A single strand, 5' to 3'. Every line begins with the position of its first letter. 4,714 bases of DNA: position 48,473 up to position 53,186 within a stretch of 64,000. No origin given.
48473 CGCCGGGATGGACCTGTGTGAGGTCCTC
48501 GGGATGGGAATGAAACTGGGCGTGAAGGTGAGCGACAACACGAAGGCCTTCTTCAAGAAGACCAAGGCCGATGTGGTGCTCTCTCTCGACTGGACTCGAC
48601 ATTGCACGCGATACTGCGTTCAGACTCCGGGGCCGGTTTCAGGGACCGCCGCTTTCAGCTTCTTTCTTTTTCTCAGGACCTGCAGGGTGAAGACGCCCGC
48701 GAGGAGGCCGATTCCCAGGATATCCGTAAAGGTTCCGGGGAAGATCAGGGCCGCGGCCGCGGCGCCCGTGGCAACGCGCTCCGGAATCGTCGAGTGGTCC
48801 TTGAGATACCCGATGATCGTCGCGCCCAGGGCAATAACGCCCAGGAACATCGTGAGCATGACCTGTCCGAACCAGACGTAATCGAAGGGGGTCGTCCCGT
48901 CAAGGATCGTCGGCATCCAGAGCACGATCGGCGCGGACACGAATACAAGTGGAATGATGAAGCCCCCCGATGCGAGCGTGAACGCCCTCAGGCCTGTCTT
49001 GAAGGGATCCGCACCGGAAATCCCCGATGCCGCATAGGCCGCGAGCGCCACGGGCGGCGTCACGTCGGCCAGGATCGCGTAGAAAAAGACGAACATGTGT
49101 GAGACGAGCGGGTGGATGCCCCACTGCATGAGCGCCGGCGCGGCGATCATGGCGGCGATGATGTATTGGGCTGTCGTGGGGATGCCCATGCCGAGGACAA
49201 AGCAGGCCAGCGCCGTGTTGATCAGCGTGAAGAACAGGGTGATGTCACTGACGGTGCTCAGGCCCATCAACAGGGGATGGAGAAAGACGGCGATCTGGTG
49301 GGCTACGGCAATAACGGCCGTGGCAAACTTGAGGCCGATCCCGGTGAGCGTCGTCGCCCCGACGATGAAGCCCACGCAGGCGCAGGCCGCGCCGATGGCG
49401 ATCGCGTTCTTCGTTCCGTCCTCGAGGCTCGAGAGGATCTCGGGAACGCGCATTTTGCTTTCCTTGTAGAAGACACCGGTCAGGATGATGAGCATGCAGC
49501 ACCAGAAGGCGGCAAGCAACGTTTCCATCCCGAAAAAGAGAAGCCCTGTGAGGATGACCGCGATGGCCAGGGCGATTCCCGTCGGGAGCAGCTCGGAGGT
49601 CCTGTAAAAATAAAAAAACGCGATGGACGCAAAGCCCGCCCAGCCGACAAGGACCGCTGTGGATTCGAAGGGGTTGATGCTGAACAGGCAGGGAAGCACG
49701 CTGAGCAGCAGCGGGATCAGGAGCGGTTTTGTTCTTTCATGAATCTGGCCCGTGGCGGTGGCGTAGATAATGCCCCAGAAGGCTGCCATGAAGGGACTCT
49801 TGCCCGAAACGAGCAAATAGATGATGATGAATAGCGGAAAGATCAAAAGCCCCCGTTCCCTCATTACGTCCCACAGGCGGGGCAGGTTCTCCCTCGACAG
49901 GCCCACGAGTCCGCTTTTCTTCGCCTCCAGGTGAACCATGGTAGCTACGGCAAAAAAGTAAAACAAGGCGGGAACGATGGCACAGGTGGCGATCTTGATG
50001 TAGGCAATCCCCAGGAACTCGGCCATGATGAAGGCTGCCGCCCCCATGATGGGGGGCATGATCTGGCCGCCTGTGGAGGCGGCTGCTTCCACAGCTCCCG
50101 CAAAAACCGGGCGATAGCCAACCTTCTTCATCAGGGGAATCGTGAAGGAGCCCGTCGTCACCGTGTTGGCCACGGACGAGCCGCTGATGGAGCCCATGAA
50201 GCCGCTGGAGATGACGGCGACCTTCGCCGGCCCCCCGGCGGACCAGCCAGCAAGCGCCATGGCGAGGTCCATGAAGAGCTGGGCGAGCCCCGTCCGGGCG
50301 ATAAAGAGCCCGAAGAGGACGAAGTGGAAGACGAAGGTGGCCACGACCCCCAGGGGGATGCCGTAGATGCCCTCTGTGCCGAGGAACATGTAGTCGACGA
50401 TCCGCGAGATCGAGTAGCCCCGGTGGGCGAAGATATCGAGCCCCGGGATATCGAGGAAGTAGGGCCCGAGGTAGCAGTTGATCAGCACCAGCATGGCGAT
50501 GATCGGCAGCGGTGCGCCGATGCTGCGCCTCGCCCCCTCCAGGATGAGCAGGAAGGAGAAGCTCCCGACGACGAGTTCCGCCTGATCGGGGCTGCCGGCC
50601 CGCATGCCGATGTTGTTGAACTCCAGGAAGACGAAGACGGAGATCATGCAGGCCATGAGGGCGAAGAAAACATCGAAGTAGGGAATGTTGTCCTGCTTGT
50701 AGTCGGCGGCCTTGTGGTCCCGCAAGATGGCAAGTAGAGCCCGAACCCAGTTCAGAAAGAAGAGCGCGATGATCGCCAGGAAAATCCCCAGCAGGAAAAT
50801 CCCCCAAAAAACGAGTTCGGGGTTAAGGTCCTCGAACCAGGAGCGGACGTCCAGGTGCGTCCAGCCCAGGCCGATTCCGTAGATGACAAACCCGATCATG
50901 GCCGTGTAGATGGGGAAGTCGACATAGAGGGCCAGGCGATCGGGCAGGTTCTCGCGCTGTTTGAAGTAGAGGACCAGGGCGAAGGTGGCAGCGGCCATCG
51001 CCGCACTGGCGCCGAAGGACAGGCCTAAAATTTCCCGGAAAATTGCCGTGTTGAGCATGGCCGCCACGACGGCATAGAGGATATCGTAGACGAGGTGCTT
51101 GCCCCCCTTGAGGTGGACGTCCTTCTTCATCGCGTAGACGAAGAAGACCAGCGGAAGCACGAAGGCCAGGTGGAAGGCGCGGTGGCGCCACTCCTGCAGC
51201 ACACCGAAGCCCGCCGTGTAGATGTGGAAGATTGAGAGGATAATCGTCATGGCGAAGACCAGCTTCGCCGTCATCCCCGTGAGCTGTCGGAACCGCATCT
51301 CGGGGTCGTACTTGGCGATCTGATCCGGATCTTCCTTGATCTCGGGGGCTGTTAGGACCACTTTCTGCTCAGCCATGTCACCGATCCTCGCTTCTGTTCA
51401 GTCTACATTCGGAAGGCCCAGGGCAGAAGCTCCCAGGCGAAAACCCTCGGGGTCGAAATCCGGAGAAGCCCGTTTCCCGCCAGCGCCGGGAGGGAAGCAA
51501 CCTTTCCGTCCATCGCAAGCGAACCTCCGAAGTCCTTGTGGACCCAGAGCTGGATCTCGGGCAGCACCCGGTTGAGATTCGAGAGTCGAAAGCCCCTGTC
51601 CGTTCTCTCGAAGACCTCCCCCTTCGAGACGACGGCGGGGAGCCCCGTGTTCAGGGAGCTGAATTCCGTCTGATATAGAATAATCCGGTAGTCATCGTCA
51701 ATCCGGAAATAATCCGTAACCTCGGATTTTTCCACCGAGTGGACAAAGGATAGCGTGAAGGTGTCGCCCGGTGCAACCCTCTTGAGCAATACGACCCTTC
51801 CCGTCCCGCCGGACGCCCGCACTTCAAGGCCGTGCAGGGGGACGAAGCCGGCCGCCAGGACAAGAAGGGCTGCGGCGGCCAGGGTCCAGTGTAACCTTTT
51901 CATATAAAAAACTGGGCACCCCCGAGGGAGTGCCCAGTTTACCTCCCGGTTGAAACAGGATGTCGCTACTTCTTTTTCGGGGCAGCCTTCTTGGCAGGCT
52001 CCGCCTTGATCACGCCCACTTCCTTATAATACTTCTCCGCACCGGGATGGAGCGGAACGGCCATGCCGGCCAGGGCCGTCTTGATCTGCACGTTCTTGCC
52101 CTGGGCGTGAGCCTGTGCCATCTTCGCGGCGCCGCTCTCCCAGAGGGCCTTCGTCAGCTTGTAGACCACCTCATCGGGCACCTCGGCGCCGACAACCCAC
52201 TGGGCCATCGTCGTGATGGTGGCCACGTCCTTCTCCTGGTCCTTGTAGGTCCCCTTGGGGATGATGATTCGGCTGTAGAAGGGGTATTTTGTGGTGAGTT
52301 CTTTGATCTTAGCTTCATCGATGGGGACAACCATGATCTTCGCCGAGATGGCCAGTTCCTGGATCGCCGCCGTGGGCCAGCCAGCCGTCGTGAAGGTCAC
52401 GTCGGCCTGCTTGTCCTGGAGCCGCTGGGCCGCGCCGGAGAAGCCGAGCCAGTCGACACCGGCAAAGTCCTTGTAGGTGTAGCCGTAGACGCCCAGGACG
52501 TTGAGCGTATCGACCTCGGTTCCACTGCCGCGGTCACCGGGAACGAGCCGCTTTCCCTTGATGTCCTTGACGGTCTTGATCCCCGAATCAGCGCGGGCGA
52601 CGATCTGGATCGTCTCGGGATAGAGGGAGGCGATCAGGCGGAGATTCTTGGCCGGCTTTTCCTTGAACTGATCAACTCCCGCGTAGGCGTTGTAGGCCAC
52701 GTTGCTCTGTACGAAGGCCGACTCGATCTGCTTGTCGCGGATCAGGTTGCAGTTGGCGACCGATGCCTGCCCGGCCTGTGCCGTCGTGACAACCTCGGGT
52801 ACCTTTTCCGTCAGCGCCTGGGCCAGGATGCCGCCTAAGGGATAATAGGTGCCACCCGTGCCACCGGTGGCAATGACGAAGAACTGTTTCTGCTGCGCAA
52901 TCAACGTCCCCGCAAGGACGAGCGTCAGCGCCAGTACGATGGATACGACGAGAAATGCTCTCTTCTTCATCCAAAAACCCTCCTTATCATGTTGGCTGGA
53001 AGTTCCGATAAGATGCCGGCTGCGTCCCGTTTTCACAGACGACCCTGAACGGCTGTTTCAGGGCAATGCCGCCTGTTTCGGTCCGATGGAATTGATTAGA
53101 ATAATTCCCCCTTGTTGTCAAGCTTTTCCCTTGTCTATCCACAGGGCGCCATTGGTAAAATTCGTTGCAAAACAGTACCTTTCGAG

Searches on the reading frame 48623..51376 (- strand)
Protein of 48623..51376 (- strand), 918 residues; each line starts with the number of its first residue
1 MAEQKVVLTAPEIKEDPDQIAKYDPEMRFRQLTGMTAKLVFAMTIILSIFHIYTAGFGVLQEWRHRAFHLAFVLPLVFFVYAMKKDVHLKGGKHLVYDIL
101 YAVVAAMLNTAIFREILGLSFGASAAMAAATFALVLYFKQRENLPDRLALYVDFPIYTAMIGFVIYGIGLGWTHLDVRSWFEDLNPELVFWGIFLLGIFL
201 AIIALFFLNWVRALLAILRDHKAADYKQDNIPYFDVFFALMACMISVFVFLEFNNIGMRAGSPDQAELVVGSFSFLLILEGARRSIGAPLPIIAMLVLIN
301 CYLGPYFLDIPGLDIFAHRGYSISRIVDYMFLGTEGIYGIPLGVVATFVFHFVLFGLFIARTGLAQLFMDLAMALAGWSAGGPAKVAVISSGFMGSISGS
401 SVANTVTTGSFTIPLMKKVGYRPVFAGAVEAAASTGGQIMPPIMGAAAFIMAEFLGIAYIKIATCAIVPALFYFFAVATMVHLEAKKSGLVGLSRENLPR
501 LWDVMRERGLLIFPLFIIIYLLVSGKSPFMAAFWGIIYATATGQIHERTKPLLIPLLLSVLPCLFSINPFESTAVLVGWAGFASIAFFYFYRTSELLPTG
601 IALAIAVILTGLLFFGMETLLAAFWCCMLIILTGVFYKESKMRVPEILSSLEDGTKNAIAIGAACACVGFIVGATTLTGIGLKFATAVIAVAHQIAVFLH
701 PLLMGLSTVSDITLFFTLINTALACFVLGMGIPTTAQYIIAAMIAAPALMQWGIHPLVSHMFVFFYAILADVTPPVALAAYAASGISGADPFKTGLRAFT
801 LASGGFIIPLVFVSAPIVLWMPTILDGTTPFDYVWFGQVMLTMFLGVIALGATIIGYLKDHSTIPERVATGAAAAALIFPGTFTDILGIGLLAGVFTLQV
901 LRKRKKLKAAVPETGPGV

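Call 27: search_protein_families(library=ncbifam, proteins=[window:48623-51376:-], max_evalue=0.00001)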
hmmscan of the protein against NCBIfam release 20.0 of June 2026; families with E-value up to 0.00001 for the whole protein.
window:48623-51376:- (918 aa): 3 families
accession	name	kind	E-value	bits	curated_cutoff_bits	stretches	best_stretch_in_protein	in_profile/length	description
TIGR02123.1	TRAP_fused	subfamily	1.3e-201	671.5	320.65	3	196-547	35-369/615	TRAP transporter fused permease subunit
TIGR00786.1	dctM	subfamily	7.4e-20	71.1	268.45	1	352-546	46-239/405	TRAP transporter large permease subunit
NF011634.1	PRK15060.1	equivalog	1.4e-09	37.5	800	1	349-521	59-229/425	2,3-diketo-L-gulonate TRAP transporter large permease YiaN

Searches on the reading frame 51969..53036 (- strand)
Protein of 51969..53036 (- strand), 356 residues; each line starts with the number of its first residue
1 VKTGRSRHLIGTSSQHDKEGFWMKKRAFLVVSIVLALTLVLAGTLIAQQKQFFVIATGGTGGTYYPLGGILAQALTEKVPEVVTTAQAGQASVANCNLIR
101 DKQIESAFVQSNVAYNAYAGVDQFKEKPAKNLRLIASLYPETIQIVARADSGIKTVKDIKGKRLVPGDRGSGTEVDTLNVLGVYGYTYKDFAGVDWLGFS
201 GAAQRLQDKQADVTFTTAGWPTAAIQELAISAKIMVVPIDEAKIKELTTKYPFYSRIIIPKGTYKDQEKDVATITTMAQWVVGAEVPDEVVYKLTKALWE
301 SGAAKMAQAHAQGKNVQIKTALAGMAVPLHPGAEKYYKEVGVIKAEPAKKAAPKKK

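Call 60: search_protein_families(library=ncbifam, proteins=[window:51969-53036:-], max_evalue=1e-10)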
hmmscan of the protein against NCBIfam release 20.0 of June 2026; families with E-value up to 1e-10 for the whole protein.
window:51969-53036:- (356 aa): 1 family
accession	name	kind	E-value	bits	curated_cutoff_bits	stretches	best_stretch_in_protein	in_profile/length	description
TIGR02122.1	TRAP_TAXI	subfamily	1.2e-105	352.9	84.35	1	23-341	1-320/320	TAXI family TRAP transporter solute-binding subunit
